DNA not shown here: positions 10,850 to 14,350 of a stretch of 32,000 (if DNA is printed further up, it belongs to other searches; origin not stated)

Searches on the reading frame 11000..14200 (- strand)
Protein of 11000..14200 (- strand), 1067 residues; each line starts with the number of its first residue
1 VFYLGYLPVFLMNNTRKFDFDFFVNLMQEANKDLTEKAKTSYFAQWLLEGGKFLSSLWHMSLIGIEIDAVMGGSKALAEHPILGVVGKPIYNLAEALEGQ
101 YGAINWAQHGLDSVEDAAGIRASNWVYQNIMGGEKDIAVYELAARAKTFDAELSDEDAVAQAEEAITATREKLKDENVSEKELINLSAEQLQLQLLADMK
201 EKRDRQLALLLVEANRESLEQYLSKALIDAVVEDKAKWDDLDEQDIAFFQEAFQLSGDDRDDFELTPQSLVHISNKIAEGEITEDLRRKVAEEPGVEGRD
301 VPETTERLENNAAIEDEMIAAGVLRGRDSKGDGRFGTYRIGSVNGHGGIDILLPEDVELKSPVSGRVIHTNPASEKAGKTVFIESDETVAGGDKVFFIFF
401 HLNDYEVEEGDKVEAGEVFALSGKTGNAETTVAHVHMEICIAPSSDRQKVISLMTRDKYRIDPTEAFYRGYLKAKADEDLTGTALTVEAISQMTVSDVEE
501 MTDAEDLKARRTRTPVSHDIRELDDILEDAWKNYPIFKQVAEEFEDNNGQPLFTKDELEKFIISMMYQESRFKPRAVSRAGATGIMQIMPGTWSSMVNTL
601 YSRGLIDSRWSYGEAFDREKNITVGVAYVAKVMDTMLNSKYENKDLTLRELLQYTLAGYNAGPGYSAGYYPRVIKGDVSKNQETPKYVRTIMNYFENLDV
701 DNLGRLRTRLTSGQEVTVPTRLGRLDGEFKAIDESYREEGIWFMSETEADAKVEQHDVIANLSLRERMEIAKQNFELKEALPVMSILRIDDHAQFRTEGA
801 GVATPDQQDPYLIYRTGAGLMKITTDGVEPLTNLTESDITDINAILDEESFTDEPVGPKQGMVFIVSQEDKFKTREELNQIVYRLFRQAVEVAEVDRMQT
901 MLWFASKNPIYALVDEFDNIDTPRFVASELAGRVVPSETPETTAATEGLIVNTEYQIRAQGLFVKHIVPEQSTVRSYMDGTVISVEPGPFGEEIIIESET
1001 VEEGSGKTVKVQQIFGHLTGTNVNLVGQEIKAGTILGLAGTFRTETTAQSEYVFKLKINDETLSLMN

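Call 49: search_protein_families(library=ncbifam, proteins=[window:11000-14200:-], max_evalue=0.1)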
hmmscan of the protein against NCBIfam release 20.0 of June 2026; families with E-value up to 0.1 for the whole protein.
window:11000-14200:- (1067 aa): 13 families
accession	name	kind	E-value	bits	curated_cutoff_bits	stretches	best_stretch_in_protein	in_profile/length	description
NF052530.1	Heli_ShapePgp3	exception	5.3e-09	35.6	300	1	377-442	197-254/270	peptidoglycan metallopeptidase Pgp3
NF008631.0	PRK11619.1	equivalog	7.5e-09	34.5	536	1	556-664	491-583/644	murein transglycosylase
NF047373.1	BB0259_flg_lyt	exception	2.9e-08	33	234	1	563-664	567-648/705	flagellar assembly lytic transglycosylase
NF008670.0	PRK11671.1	equivalog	5.4e-08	32.4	375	1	560-640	208-285/359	membrane-bound lytic murein transglycosylase MltC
NF004799.0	PRK06148.1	subfamily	4.6e-07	28.2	1128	1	346-457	441-555/1015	hypothetical protein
NF008652.0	PRK11649.1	equivalog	5.3e-07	28.7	341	1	341-442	308-400/439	murein DD-endopeptidase MepM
NF041208.1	celldiv_DipM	equivalog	9.6e-07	28.4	740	1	336-437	311-404/419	cell division endopeptidase DipM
NF008112.0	PRK10859.1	equivalog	1.8e-05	23.4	354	1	561-664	305-388/483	membrane-bound lytic murein transglycosylase MltF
NF053738.1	S2SprSpoIIQBc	equivalog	5.7e-05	22.8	250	1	348-439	124-210/232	stage II sporulation protein SpoIIQ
NF053825.1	PdgNdpepShyA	equivalog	8.6e-05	21.4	700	1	341-441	291-382/425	peptidoglycan DD-endopeptidase ShyA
NF052336.1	PdgHdaseHSB100310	equivalog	0.0013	18.2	500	1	343-439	54-141/316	peptidoglycan hydrolase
NF012014.0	PRK15470.1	equivalog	0.0019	17.9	233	1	560-642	55-134/203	membrane-bound lytic murein transglycosylase EmtA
NF008050.0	PRK10783.1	equivalog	0.033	12.5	508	1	568-664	127-203/457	murein transglycosylase D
